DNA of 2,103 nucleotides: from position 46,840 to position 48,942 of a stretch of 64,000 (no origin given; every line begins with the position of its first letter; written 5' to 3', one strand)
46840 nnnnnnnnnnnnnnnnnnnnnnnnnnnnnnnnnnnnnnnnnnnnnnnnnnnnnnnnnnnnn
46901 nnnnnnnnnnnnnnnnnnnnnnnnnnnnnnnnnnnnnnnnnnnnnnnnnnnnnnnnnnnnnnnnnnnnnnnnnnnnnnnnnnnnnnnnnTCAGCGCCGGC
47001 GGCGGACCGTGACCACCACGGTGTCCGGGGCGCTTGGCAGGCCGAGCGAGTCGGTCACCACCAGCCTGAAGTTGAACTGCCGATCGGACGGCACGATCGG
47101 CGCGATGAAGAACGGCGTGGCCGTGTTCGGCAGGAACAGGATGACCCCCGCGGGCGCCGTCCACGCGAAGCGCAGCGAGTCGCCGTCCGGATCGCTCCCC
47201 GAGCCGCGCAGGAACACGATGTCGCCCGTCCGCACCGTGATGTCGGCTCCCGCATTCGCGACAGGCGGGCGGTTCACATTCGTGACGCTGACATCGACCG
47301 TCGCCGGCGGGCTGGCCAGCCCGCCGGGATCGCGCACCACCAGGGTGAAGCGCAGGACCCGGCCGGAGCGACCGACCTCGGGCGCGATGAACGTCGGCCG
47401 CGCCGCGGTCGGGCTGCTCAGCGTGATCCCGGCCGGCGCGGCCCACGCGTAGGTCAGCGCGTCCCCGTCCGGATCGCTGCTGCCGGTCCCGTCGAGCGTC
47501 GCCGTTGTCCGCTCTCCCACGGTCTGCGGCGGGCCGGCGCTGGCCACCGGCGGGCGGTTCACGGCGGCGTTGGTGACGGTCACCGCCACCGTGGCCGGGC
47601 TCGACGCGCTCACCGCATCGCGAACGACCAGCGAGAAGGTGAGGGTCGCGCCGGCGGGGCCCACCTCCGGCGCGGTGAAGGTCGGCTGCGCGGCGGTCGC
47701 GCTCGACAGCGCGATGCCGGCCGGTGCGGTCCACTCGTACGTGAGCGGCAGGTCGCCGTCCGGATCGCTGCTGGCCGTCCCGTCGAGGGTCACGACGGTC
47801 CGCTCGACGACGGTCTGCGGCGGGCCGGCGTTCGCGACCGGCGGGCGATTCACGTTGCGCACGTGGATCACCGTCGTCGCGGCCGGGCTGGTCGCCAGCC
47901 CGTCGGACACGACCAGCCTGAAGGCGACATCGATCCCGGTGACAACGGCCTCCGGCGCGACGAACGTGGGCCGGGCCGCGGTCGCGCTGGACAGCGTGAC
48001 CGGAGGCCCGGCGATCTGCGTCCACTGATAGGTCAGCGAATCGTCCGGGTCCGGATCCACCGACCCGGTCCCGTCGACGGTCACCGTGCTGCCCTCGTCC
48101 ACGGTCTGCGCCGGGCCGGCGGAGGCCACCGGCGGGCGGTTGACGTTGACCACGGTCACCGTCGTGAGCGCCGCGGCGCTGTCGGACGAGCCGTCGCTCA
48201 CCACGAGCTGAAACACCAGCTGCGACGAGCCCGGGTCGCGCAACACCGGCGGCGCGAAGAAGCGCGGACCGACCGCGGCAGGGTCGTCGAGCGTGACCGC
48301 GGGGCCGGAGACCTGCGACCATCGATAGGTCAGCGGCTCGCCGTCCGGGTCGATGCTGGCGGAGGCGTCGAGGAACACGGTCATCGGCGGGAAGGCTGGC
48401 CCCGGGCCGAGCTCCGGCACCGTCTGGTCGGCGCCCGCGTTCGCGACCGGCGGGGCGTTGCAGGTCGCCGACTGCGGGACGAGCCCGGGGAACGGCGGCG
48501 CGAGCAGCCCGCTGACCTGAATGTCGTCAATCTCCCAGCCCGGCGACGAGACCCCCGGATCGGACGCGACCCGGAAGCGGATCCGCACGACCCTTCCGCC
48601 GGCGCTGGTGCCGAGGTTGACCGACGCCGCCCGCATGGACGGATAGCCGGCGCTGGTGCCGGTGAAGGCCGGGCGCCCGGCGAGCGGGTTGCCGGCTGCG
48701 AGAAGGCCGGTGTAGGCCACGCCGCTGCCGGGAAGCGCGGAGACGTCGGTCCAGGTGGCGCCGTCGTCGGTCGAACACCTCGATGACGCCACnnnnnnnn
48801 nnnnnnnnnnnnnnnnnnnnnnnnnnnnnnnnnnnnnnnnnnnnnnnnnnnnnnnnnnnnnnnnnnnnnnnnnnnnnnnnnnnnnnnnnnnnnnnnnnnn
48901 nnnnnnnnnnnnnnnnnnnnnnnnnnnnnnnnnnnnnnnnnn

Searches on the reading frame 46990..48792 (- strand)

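Call 11: search_protein_families(library=pfam, proteins=[window:46990-48792:-], max_evalue=0.001)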
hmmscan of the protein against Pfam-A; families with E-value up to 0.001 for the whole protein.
window:46990-48792:- (600 aa): 7 families
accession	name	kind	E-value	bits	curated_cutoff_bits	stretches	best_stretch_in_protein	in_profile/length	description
PF22352.2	K319L-like_PKD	-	4.7e-57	190.4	27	5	322-406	1-84/84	K319L-like, PKD domain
PF18911.6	PKD_4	-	1e-30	106.1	27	3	412-451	1-40/85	PKD domain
PF17963.7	Big_9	-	1.7e-27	96.5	23.6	3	315-405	1-89/89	Bacterial Ig domain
PF21027.3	Sde0182_C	-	2e-23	83.2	27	1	138-162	1-25/83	Cellulose-binding protein Sde0182, C-terminal domain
PF17803.7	Cadherin_4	-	6.5e-19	68.7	25.1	2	497-545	1-52/71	Bacterial cadherin-like domain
PF02010.21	REJ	-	1.8e-14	53.7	25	1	191-315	54-202/452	REJ domain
PF00801.26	PKD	-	4.9e-07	30.1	23.5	0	422-473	8-56/80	PKD domain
